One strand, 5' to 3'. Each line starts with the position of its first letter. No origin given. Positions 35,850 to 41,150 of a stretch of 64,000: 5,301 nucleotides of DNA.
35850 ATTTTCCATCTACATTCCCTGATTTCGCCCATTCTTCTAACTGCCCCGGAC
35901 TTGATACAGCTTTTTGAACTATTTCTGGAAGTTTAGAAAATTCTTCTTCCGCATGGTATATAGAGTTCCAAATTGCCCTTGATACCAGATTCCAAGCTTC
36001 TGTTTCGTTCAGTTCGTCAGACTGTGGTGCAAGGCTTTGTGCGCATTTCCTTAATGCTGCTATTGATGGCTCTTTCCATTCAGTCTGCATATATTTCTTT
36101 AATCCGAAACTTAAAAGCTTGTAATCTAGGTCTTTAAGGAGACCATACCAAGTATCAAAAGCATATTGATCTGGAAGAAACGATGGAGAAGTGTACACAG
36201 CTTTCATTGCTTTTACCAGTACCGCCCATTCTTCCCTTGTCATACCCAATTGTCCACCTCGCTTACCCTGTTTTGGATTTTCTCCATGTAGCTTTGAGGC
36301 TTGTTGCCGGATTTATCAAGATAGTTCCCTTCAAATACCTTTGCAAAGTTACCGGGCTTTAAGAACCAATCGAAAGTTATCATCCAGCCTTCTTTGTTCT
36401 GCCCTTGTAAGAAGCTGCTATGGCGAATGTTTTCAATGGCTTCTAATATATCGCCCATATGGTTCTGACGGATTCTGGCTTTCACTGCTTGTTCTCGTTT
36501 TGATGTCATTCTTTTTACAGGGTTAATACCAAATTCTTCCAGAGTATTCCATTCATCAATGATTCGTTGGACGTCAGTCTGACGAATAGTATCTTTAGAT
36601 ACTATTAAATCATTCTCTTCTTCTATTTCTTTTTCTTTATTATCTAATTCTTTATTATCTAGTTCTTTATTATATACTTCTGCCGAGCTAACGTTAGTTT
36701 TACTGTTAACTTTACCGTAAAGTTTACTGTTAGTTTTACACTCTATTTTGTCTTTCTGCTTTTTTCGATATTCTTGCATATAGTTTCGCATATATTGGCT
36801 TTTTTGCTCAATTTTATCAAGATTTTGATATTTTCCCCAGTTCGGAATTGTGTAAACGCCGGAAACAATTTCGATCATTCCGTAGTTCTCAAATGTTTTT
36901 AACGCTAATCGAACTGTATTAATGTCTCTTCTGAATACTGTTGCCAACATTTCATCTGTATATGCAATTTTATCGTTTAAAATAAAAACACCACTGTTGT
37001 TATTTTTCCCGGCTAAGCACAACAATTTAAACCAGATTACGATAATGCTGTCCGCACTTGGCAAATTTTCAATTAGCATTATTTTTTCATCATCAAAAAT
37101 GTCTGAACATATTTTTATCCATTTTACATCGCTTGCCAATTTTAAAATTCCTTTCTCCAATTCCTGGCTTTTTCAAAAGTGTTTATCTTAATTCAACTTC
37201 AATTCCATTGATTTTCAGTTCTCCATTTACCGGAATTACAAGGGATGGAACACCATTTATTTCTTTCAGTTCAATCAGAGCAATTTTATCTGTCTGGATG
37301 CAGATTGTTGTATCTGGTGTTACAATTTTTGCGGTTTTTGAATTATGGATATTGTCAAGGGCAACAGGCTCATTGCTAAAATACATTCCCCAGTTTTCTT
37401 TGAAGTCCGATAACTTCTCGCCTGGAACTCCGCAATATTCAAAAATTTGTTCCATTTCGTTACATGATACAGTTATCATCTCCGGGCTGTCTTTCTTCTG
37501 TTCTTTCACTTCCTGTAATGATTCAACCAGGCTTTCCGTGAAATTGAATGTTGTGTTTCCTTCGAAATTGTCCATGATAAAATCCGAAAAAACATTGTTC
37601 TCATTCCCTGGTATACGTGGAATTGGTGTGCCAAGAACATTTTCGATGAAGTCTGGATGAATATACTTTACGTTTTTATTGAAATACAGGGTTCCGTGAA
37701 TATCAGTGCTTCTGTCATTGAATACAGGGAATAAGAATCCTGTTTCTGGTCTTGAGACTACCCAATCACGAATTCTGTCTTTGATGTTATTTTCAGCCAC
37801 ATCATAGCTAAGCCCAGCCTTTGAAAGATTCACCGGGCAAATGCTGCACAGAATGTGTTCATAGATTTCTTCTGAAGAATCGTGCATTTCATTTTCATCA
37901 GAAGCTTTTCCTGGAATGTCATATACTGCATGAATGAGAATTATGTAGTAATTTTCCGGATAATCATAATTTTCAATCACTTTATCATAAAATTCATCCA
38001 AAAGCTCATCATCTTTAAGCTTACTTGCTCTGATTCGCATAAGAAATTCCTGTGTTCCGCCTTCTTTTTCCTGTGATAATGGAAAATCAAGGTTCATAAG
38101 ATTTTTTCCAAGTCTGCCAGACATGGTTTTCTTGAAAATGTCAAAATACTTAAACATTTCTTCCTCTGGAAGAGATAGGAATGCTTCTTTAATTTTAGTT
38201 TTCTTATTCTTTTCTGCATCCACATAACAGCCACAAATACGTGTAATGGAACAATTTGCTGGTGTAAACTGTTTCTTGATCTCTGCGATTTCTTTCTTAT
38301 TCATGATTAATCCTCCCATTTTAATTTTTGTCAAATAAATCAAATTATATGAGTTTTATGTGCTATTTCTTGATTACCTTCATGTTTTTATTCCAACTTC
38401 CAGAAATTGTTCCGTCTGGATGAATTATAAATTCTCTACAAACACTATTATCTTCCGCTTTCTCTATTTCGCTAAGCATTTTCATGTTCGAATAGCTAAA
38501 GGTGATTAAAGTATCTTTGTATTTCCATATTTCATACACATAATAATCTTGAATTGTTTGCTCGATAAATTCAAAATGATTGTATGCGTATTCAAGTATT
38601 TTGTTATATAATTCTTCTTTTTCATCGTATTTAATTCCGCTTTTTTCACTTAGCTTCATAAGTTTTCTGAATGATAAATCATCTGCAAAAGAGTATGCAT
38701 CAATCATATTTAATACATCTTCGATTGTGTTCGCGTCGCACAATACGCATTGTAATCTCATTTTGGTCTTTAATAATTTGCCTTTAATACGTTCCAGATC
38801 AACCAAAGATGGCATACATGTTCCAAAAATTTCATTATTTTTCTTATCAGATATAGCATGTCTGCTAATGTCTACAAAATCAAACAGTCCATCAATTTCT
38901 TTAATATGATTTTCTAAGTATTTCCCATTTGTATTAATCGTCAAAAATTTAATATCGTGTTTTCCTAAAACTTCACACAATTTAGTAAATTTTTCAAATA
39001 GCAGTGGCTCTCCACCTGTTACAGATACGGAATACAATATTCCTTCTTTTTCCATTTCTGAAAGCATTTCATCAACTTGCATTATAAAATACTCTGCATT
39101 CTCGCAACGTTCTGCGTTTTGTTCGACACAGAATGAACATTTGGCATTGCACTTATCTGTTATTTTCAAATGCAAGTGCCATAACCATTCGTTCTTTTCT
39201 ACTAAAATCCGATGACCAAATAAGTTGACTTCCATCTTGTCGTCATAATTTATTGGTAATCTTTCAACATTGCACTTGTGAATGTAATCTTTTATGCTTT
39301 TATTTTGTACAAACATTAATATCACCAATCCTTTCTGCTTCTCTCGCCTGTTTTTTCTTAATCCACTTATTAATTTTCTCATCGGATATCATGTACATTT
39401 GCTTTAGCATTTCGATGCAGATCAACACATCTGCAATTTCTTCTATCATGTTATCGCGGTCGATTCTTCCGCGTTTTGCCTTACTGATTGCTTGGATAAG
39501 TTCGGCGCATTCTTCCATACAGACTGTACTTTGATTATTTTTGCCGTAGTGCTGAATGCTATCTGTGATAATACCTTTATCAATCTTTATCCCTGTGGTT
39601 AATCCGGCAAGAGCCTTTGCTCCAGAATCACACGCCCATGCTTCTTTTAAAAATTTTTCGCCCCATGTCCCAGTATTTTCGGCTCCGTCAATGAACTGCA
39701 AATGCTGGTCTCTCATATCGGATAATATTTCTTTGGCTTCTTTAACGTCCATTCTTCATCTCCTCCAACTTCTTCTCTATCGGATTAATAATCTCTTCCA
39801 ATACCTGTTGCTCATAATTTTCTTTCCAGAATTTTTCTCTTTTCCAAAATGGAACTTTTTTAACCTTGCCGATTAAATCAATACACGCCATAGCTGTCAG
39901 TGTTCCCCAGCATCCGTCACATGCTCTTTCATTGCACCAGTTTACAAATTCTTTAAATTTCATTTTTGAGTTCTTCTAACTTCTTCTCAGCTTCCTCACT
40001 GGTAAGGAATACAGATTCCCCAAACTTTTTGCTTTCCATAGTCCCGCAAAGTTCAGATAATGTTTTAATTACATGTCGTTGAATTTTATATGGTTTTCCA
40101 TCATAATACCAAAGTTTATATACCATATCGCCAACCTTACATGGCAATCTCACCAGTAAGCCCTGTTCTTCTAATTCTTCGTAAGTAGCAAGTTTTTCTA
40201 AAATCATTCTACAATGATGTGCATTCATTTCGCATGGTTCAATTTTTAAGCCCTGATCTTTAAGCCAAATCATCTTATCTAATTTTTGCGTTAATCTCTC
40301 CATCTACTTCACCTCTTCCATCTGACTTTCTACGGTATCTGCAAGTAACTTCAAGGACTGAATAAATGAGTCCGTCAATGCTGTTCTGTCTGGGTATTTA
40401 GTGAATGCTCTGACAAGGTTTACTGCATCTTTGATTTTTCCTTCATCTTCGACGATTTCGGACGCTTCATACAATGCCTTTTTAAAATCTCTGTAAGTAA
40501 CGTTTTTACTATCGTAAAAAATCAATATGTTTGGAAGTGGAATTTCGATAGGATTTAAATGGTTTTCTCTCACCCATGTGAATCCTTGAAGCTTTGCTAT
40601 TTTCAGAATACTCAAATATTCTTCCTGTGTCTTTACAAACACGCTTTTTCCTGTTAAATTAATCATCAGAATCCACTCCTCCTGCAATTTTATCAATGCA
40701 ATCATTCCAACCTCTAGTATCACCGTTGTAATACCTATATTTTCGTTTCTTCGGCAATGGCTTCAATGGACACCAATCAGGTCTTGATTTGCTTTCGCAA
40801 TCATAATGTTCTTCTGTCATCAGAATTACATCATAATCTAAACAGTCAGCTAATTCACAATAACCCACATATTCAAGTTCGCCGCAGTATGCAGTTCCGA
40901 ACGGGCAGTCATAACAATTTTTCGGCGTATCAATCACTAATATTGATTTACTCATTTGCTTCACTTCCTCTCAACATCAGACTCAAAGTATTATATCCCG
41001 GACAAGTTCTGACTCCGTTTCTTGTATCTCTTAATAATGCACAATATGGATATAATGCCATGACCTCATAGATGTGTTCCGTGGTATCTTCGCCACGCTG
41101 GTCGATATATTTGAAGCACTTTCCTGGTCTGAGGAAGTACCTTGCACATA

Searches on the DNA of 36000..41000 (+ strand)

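Call 8: search_dna_similar(query=window:36000-41000:+, collection=phages, mode=near, max_rows=20)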
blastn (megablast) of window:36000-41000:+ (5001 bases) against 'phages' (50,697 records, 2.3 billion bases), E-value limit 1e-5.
Records with a match: 1; places in all: 1; records where one place covers at least 80% of the query: 0.
Best place of each record, by identity: 60-80% 1.
By first word of the organism name: Bacteriophage 1.
By host as written in the record: - 1.
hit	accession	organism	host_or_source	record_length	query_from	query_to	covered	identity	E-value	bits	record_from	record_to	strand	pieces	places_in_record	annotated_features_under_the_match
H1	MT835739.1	Bacteriophage sp.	human fecal samples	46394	4291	4956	13%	74.7%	1e-69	272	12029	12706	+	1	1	record has no annotation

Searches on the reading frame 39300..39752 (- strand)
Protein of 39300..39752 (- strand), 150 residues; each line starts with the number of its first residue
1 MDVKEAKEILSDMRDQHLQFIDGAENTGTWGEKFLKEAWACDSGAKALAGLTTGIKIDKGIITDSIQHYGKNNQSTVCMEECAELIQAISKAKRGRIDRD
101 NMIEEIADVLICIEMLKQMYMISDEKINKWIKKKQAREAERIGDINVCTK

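Call 3: search_protein_families(library=pfam, proteins=[window:39300-39752:-], max_evalue=0.01)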
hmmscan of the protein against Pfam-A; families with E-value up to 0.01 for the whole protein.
window:39300-39752:- (150 aa): 2 families
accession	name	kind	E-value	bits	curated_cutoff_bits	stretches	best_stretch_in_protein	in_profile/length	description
PF03819.22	MazG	-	4.5e-06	27.3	22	1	78-138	10-70/74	MazG nucleotide pyrophosphohydrolase domain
PF15943.11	YdaS_toxin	-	0.0005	20.3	30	0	122-149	20-47/65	Bacterial toxin YdaS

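Call 4: search_protein_families(library=phrogs, proteins=[window:39300-39752:-], max_evalue=0.001)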
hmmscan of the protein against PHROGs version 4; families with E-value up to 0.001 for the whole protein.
window:39300-39752:- (150 aa): 3 families
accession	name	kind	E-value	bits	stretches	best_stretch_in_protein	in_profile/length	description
phrog_2245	-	other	4.6e-26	93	1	51-147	114-210/218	nucleoside triphosphate pyrophosphohydrolase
phrog_4856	-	other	2.1e-11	44.9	1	78-138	94-163/195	nucleoside triphosphate pyrophosphohydrolase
phrog_1247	-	other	0.00011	22.4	1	78-135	156-236/444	MazG-like pyrophosphatase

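Call 5: search_protein_families(library=ncbifam, proteins=[window:39300-39752:-], max_evalue=0.01)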
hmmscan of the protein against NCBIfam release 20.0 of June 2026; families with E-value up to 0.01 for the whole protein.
window:39300-39752:- (150 aa): 1 family
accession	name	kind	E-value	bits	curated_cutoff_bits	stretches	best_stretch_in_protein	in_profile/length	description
TIGR00444.1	mazG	subfamily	0.0068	16.1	148.3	0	76-119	25-63/248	MazG family protein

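Call 6: search_protein_families(library=padloc, proteins=[window:39300-39752:-], max_evalue=0.01)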
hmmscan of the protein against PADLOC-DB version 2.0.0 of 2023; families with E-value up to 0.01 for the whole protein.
window:39300-39752:- (150 aa): 1 family
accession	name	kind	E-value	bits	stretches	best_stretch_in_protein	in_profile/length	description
PDLC02176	Drt3b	-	0.00073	16.3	1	63-138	459-534/651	-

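Call 11: search_solved_structures(query=window:39300-39752:-, max_evalue=1, show_alignments=2)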
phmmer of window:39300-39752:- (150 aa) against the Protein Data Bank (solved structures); distinct sequences matched with E-value up to 1: 1.
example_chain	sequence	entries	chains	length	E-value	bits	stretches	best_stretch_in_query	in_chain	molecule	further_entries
6y07_A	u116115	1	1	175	0.25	15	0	66-137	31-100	sohair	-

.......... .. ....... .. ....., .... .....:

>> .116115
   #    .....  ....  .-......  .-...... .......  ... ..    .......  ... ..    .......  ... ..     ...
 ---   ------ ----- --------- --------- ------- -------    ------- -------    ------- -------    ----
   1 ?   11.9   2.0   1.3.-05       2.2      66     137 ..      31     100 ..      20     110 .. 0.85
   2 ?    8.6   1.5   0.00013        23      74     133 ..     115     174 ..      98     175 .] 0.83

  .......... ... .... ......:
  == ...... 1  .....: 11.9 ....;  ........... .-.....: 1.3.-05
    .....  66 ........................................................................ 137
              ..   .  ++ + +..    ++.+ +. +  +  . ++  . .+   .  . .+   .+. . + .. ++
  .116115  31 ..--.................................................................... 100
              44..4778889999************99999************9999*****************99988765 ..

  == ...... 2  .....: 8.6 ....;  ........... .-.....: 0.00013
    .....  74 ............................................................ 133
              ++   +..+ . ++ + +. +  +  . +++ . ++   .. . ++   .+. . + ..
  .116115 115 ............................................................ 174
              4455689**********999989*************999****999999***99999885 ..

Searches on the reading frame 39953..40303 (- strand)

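Call 3: search_protein_families(library=pfam, proteins=[window:39953-40303:-], max_evalue=0.01)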
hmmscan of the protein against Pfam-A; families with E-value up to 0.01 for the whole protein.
window:39953-40303:- (116 aa): 0 families

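Call 4: search_protein_families(library=phrogs, proteins=[window:39953-40303:-], max_evalue=0.001)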
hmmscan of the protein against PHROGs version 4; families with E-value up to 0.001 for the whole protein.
window:39953-40303:- (116 aa): 1 family
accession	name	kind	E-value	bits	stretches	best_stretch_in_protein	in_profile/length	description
phrog_38832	-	unknown function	1.4e-05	25.9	0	44-91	92-139/186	-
